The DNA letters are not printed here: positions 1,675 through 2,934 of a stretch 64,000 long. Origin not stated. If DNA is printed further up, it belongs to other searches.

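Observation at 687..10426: Sugar-acid catabolic operon with an M24 hydrolase and a U32-like protein where the expected enzymes are missing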

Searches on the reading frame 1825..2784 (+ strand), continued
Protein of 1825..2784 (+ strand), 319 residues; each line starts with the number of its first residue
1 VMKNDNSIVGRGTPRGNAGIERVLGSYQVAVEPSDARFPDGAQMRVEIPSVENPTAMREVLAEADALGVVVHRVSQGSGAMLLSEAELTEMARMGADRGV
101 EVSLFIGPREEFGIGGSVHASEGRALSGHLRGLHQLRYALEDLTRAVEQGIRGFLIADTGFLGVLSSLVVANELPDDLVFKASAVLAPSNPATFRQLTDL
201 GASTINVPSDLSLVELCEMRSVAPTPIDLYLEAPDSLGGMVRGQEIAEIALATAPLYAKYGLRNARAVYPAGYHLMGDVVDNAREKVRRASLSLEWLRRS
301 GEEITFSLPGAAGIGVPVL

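Call 36: search_protein_families(library=pfam, alignment_id=A2, max_evalue=0.01)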
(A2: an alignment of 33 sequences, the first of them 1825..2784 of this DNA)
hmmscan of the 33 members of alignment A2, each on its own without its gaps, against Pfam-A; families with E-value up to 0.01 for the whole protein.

A. member 1, window:1825-2784:+ (319 aa): 1 family
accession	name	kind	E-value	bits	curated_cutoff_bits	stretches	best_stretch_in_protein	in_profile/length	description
PF01136.24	Peptidase_U32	-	0.0064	16.2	22.4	0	148-224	13-83/233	Peptidase family U32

B. families by the number of members that match (of 33 scanned): 4 families
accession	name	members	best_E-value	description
PF01136.24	Peptidase_U32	18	2.4e-08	Peptidase family U32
PF13453.11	Zn_ribbon_TFIIB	1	0.00038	Transcription factor zinc-finger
PF18777.7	CRM1_repeat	1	0.0051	Chromosome region maintenance or exportin repeat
PF13377.12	Peripla_BP_3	1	0.0089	Periplasmic binding protein-like domain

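Call 41: search_protein_families(library=pfam, proteins=[L033:9045-9710:-, L033:11235-12563:+, L034:12893-14170:+, L034:9100-9786:+, L057:10987-11841:+, L071:15918-16460:+, L071:16447-17655:+, L071:17652-18398:+, L070:7903-9681:+, L033:7977-9089:+], max_evalue=0.0001)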
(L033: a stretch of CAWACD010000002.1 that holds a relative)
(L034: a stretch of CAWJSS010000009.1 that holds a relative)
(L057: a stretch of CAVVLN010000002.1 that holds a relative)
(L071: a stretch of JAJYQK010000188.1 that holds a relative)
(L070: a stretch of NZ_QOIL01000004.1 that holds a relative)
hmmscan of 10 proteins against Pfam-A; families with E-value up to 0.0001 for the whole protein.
L033:9045-9710:- (221 aa): 0 families

L033:11235-12563:+ (442 aa): 3 families
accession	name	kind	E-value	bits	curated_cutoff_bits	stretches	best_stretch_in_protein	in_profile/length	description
PF13487.12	HD_5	-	2.6e-43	148.1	27.2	2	181-338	3-163/170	HD domain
PF00196.25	GerE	-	1.4e-15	57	23.5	1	367-421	3-57/57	Bacterial regulatory proteins, luxR family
PF01966.28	HD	-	2.5e-11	44.3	22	1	193-314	2-116/116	HD domain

L034:12893-14170:+ (425 aa): 1 family
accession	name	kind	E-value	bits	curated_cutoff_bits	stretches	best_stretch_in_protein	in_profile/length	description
PF00067.27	p450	-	4e-21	75.8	22.8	1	189-385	190-425/462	Cytochrome P450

L034:9100-9786:+ (228 aa): 1 family
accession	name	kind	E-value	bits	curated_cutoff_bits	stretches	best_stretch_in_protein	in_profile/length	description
PF04542.20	Sigma70_r2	-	3.1e-09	37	24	1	65-132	1-70/71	Sigma-70 region 2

L057:10987-11841:+ (284 aa): 2 families
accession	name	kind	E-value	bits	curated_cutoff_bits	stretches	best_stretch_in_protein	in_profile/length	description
PF00069.31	Pkinase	-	4e-38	131.8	31.7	1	26-244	1-211/263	Protein kinase domain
PF07714.23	PK_Tyr_Ser-Thr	-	1.3e-19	71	23.1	1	29-242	4-217/258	Protein tyrosine and serine/threonine kinase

L071:15918-16460:+ (180 aa): 1 family
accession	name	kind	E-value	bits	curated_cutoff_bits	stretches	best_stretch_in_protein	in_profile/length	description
PF00583.31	Acetyltransf_1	-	2.9e-12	47.3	20.7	1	35-147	4-116/116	Acetyltransferase (GNAT) family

L071:16447-17655:+ (402 aa): 1 family
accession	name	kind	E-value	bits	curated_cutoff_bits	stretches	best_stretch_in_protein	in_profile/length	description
PF01546.33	Peptidase_M20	-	9.1e-22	78.4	24.6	1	85-388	2-203/206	Peptidase family M20/M25/M40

L071:17652-18398:+ (248 aa): 5 families
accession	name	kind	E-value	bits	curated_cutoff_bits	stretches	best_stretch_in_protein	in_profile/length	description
PF13561.12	adh_short_C2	-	6.3e-51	173.7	27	1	50-241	44-235/236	Enoyl-(Acyl carrier protein) reductase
PF00106.31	adh_short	-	3.4e-40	138.1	26.6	1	16-191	1-192/195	short chain dehydrogenase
PF08659.16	KR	-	4.8e-09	36.8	22.6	1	53-162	57-163/180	KR domain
PF23441.1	SDR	-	2.6e-05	24.2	27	1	113-243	128-257/258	SDR-like rossmann domain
PF01370.27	Epimerase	-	6.4e-05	22.9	20.9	1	18-117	1-106/240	NAD dependent epimerase/dehydratase family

L070:7903-9681:+ (592 aa): 1 family
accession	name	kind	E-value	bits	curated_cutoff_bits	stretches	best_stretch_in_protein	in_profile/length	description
PF02538.19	Hydantoinase_B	-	4.5e-159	530.7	26.8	1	10-542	1-519/519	Hydantoinase B/oxoprolinase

L033:7977-9089:+ (370 aa): 2 families
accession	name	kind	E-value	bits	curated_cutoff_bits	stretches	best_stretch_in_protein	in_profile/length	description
PF00768.25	Peptidase_S11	-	1.8e-42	145.9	27.6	1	94-327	5-238/239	D-alanyl-D-alanine carboxypeptidase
PF13354.11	Beta-lactamase2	-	1.6e-05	24.8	22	1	111-249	9-143/214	Beta-lactamase enzyme family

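Call 42: find_homologous_proteins(query=P0195, max_evalue=1e-10)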
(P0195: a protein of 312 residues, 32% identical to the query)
Query P0195 (312 aa): 2864 proteins with E <= 1e-10 among 4136 candidates; the best 120 are listed.
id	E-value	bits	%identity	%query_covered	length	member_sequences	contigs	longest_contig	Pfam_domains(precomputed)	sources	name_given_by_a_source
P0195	1.0e-203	694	100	100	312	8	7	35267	-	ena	-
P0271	2.2e-164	564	79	100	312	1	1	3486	-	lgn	-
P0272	2.2e-102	361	54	93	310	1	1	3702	-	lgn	-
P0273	5.2e-101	356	54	93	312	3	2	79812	PF01136.26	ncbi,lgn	ncbi:MAG: U32 family peptidase [Xenococcaceae cyanobacterium]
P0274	4.1e-100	353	54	93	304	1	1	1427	-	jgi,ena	-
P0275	4.6e-100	353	54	94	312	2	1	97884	-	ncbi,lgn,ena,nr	ncbi:MAG: peptidase [Oscillospiraceae bacterium]|nr:peptidase [Oscillospiraceae bacterium]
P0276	5.8e-100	353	55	94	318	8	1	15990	-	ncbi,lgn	ncbi:MAG: hypothetical protein ABL901_20375 [Hyphomicrobiaceae bacterium]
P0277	6.7e-100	353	52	94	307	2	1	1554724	-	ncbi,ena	-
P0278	8.5e-100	352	54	93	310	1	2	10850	-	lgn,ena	-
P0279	9.5e-100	352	54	93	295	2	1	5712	PF01136.26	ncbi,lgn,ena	-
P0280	1.5e-99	352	52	96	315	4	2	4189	-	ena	-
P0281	1.6e-99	351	51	94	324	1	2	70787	-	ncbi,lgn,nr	ncbi:MAG: U32 family peptidase [Actinomycetota bacterium]|nr:U32 family peptidase [Actinomycetota ba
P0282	3.7e-99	350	53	93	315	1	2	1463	-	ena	-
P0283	4.9e-99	350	53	95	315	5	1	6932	-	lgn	-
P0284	5.6e-99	350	55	91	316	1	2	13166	-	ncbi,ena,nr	ncbi:MAG: peptidase [Rhizobiales bacterium]|nr:peptidase [Hyphomicrobiales bacterium]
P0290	1.6e-98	348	52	97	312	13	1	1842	PF01136.26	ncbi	-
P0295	4.5e-98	347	52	96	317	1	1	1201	PF01136.26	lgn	-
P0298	6.7e-98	346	53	94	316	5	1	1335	PF01136.26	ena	-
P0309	5.8e-97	343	53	90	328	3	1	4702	PF01136.26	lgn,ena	-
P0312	1.0e-96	342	51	92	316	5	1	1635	PF01136.26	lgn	-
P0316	1.9e-96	341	53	92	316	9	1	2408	PF01136.26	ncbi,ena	-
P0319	3.3e-96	341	53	93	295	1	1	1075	PF01136.26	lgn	-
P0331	6.7e-95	336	52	90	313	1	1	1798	PF01136.26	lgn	-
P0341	3.0e-94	334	51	97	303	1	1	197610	PF01136.26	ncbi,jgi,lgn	jgi:hypothetical protein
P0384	2.0e-92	328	51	90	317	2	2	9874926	-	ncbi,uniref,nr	ncbi:peptidase [Kutzneria albida]|uniref:Peptidase n=1 Tax=Kutzneria albida DSM 43870 TaxID=1449976 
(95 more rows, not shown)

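Call 43: find_encoding_contigs(protein=P0384, flank=8000, max_places=1)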
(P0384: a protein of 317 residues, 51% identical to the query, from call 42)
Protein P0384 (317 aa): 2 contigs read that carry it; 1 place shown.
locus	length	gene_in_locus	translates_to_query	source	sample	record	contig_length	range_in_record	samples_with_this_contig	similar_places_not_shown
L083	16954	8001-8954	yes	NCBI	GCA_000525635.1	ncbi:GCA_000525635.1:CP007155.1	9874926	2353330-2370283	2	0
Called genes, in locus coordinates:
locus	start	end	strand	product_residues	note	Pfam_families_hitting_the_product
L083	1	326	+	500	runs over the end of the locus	PF00171:Aldedh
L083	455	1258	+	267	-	PF01374:Glyco_hydro_46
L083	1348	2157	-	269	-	PF04072:LCM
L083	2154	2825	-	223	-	PF00440:TetR_N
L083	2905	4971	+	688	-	PF00930:DPPIV_N, PF02129:Peptidase_S15, PF00326:Peptidase_S9, PF12146:Hydrolase_4 (weak)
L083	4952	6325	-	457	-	PF07690:MFS_1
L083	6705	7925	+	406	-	PF05977:MFS_3 (weak), PF00083:Sugar_tr, PF07690:MFS_1, PF12832:MFS_1_like, PF07690:MFS_1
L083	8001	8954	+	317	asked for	-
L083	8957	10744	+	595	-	PF13522:GATase_6, PF13537:GATase_7, PF00733:Asn_synthase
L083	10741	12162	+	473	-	PF01565:FAD_binding_4, PF02913:FAD-oxidase_C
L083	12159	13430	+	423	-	PF18130:ATPgrasp_N, PF02655:ATP-grasp_3, PF02786:CPSase_L_D2, PF07478:Dala_Dala_lig_C, PF13535:ATP-grasp_4, PF15632:ATPgrasp_Ter (weak), PF18603:LAL_C2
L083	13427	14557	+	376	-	PF00155:Aminotran_1_2, PF00266:Aminotran_5 (faint)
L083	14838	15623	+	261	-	PF00561:Abhydrolase_1, PF12697:Abhydrolase_6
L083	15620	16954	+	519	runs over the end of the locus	PF00501:AMP-binding, PF13193:AMP-binding_C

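Call 44: find_encoding_contigs(protein=P0275, flank=8000, max_places=1)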
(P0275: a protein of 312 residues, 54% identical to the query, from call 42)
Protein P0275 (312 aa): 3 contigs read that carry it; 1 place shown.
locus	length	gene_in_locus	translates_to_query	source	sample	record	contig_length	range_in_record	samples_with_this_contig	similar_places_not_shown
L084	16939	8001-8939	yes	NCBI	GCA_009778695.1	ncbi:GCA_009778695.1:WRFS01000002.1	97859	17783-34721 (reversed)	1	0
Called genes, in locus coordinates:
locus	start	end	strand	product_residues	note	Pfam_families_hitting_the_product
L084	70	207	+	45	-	-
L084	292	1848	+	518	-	PF00239:Resolvase, PF07508:Recombinase, PF13408:Zn_ribbon_recom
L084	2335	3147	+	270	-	PF01909:NTP_transf_2 (weak), PF18765:Polbeta (weak)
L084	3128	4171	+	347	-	PF05343:Peptidase_M42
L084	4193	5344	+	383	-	PF01408:GFO_IDH_MocA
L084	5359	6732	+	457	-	PF21799:MurD-like_N, PF08245:Mur_ligase_M, PF02875:Mur_ligase_C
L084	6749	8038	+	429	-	PF02222:ATP-grasp (faint), PF21360:PylC-like_N (weak), PF22660:RS_preATP-grasp-like, PF02786:CPSase_L_D2, PF07478:Dala_Dala_lig_C, PF13535:ATP-grasp_4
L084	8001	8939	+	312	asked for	-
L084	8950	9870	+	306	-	PF04055:Radical_SAM (weak)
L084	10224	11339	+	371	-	PF08529:NusA_N, PF00575:S1, PF13184:KH_NusA_1st, PF26594:KH_NusA_2nd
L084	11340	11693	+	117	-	-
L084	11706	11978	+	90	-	PF04296:YlxR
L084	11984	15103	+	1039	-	-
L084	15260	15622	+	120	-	PF02033:RBFA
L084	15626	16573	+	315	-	PF01368:DHH, PF02272:DHHA1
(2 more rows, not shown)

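Call 45: find_encoding_contigs(protein=P0273, flank=8000, max_places=1)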
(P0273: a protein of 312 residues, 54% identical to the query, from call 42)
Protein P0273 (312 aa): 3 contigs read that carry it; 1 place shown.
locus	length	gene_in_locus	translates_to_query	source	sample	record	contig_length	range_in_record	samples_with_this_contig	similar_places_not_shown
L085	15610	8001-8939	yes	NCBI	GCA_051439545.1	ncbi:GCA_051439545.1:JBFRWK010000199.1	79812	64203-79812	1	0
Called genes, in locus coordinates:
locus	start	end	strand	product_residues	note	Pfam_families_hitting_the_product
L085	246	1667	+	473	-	PF01134:GIDA (faint), PF07992:Pyr_redox_2, PF13434:Lys_Orn_oxgnase (faint), PF13738:Pyr_redox_3 (weak), PF00070:Pyr_redox, PF02852:Pyr_redox_dim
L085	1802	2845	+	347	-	PF07224:Chlorophyllase, PF12740:PETase, PF12695:Abhydrolase_5 (faint)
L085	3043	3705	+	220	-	PF04493:Endonuclease_5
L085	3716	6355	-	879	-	PF07719:TPR_2 (faint), PF28559:TPR_SusR (faint), PF13374:TPR_10 (faint), PF13424:TPR_12, PF12770:CHAT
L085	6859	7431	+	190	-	-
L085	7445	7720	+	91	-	-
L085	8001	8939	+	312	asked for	PF01136:Peptidase_U32 (weak)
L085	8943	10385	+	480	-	PF00939:Na_sulph_symp, PF03600:CitMHS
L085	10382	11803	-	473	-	PF13458:Peripla_BP_6, PF01094:ANF_receptor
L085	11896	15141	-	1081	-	PF05860:TPS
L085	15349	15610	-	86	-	?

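Call 55: search_protein_families(library=pfam, proteins=[L062:1525-2412:-, L062:2409-3320:-, L062:3327-4733:-, L062:4829-5788:-, L062:5753-7201:+, L062:7209-8240:-, L062:8084-9085:-, L062:15855-16616:+, L062:16719-17372:+, L062:718-1515:+], max_evalue=0.00001)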
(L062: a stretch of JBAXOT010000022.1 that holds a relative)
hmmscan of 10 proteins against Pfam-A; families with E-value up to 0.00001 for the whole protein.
L062:1525-2412:- (295 aa): 2 families
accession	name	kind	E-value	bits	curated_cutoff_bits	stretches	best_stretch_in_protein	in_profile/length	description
PF10503.15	Esterase_PHB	-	3.3e-08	33.5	23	1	44-178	5-135/219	Esterase PHB depolymerase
PF02230.22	Abhydrolase_2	-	9.2e-06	26.1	23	0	55-199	13-168/217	Phospholipase/Carboxylesterase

L062:2409-3320:- (303 aa): 1 family
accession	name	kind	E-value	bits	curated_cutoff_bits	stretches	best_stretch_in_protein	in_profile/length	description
PF00701.28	DHDPS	-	1.5e-24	86.7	22.1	1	3-279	3-277/289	Dihydrodipicolinate synthetase family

L062:3327-4733:- (468 aa): 2 families
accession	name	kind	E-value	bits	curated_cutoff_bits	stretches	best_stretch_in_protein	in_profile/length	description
PF00390.24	malic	-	1.1e-30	107.2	23.1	1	95-227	2-182/182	Malic enzyme, N-terminal domain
PF03949.21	Malic_M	-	3.5e-25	89.2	23.5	1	241-457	3-254/258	Malic enzyme, NAD binding domain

L062:4829-5788:- (319 aa): 1 family
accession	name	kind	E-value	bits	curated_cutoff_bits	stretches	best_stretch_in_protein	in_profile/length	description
PF01040.23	UbiA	-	5.8e-24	85.2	34.2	1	73-292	3-228/250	UbiA prenyltransferase family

L062:5753-7201:+ (482 aa): 1 family
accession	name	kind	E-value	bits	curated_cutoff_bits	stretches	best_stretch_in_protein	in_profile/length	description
PF00171.27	Aldedh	-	3.7e-46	158.1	23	1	4-443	10-437/461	Aldehyde dehydrogenase family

L062:7209-8240:- (343 aa): 1 family
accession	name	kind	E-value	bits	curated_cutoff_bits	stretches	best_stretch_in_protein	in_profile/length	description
PF08450.18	SGL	-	5.3e-59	200.2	26.3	1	66-313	2-246/246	SMP-30/Gluconolactonase/LRE-like region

L062:8084-9085:- (333 aa): 4 families
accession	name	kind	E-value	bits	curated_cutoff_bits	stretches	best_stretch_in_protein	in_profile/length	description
PF08240.17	ADH_N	-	7.9e-24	84.3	23.5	1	24-134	2-103/104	Alcohol dehydrogenase GroES-like domain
PF16912.11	Glu_dehyd_C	-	2.2e-09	37.5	34.9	1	141-314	3-198/211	Glucose dehydrogenase C-terminus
PF00107.32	ADH_zinc_N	-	1.8e-08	34.8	31.8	1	217-291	56-128/129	Zinc-binding dehydrogenase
PF13602.12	ADH_zinc_N_2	-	8.6e-07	30.4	27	1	213-327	17-132/134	Zinc-binding dehydrogenase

L062:15855-16616:+ (253 aa): 1 family
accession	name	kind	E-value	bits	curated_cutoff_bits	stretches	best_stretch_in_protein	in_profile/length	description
PF01263.26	Aldose_epim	-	2.5e-15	57.1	27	1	4-237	5-279/299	Aldose 1-epimerase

L062:16719-17372:+ (217 aa): 0 families

L062:718-1515:+ (265 aa): 0 families

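Call 57: search_solved_structures(query=L062:2409-3320:-, max_evalue=0.00001)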
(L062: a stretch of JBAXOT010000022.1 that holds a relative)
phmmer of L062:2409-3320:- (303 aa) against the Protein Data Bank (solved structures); distinct sequences matched with E-value up to 0.00001: 108 (the best 60 are shown).
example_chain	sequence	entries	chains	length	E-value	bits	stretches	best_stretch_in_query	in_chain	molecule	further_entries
3fkk_A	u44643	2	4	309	3.1e-19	72.7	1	2-293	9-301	L-2-keto-3-deoxyarabonate dehydratase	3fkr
7c0c_A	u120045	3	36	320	4.8e-19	72.1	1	2-293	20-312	L-2-keto-3-deoxyarabonate dehydratase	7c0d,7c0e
4i7u_A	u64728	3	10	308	1.5e-16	63.9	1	2-291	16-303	Dihydrodipicolinate synthase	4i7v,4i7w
8u8w_A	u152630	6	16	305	1.6e-15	60.6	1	3-253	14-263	N-acetylneuraminate lyase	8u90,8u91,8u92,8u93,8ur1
3si9_A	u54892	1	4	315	6.9e-15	58.5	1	2-155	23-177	Dihydrodipicolinate synthase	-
3eb2_A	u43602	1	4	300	1.1e-14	57.8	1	3-211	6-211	Putative dihydrodipicolinate synthetase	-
3dz1_A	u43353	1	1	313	8.4e-14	54.9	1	4-292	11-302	Dihydrodipicolinate synthase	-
3na8_A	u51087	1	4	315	3.2e-13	53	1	12-241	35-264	putative dihydrodipicolinate synthetase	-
2yxg_A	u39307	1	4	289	1.2e-12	51.1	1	2-241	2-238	Dihydrodipicolinate synthase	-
3cpr_A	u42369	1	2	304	1.3e-12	51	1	11-264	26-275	Dihydrodipicolinate synthetase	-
3pud_A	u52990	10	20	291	1.8e-12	50.5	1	11-190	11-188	Dihydrodipicolinate synthase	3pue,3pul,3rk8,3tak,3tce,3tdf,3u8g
3hij_A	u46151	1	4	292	2.4e-12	50.1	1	9-241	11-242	Dihydrodipicolinate synthase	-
1xky_A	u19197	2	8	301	2.7e-12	50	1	9-241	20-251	dihydrodipicolinate synthase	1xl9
6mqh_A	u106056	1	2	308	5.3e-12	49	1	3-240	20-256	4-hydroxy-tetrahydrodipicolinate synthase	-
6ue0_AAA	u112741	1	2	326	1.3e-11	47.8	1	6-237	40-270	4-hydroxy-tetrahydrodipicolinate synthase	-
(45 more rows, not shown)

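Call 62: find_related_loci(query=A5, collection=metagenome_contigs, flank=10000)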
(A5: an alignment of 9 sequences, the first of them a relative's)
Query A5 (309 aa) in metagenome_contigs; peptide patterns used: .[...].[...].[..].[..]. (x = any residue, [..] = any of these).
600 stretches matched a pattern (row limit reached: there are more); 579 encode a relative of the query (tblastn E <= 1e-3); the best 80 are kept; 80 distinct loci.
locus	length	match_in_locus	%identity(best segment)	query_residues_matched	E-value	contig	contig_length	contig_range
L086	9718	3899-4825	71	1-309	3e-156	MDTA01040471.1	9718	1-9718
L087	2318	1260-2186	70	1-309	3e-163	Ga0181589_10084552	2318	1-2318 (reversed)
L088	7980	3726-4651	75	1-309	4e-136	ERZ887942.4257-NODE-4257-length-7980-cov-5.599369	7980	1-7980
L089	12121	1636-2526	66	1-297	7e-136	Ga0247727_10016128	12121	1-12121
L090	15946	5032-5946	63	1-307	4e-132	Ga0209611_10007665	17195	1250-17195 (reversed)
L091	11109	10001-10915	61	1-307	7e-130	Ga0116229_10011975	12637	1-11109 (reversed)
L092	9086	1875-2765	53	1-295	2e-105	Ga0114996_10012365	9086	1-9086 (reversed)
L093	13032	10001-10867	54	1-287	1e-105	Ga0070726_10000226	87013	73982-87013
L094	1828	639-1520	52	7-298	2e-111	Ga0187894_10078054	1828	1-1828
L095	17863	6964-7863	49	8-307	1e-101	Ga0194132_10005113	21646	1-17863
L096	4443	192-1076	52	8-300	4e-102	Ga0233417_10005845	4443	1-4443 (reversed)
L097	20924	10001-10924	51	1-308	2e-101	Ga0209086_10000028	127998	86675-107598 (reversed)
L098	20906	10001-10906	50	1-300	4e-101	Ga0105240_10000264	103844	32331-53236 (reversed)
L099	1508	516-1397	51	1-292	1e-107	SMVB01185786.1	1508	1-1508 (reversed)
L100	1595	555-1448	49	1-296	2e-107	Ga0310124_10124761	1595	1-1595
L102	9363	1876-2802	49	1-309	7e-100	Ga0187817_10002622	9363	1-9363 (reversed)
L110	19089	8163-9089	48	1-309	1e-98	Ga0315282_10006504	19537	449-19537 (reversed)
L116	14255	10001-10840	51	8-286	4e-98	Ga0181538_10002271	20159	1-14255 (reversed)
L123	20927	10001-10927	48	1-309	4e-97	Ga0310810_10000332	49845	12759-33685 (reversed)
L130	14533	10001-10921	48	1-307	9e-97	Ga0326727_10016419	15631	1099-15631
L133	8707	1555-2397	52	7-286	4e-96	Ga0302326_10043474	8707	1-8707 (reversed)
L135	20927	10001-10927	49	1-309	3e-96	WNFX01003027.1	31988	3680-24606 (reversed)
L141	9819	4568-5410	51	7-286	4e-95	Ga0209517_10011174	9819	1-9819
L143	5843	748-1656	48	6-308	2e-94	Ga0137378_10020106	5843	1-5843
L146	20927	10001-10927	46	1-309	2e-96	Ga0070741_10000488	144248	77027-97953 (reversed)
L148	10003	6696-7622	47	1-309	3e-94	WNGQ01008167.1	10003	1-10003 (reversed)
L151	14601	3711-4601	51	12-308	1e-93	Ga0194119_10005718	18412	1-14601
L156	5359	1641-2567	47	1-309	5e-93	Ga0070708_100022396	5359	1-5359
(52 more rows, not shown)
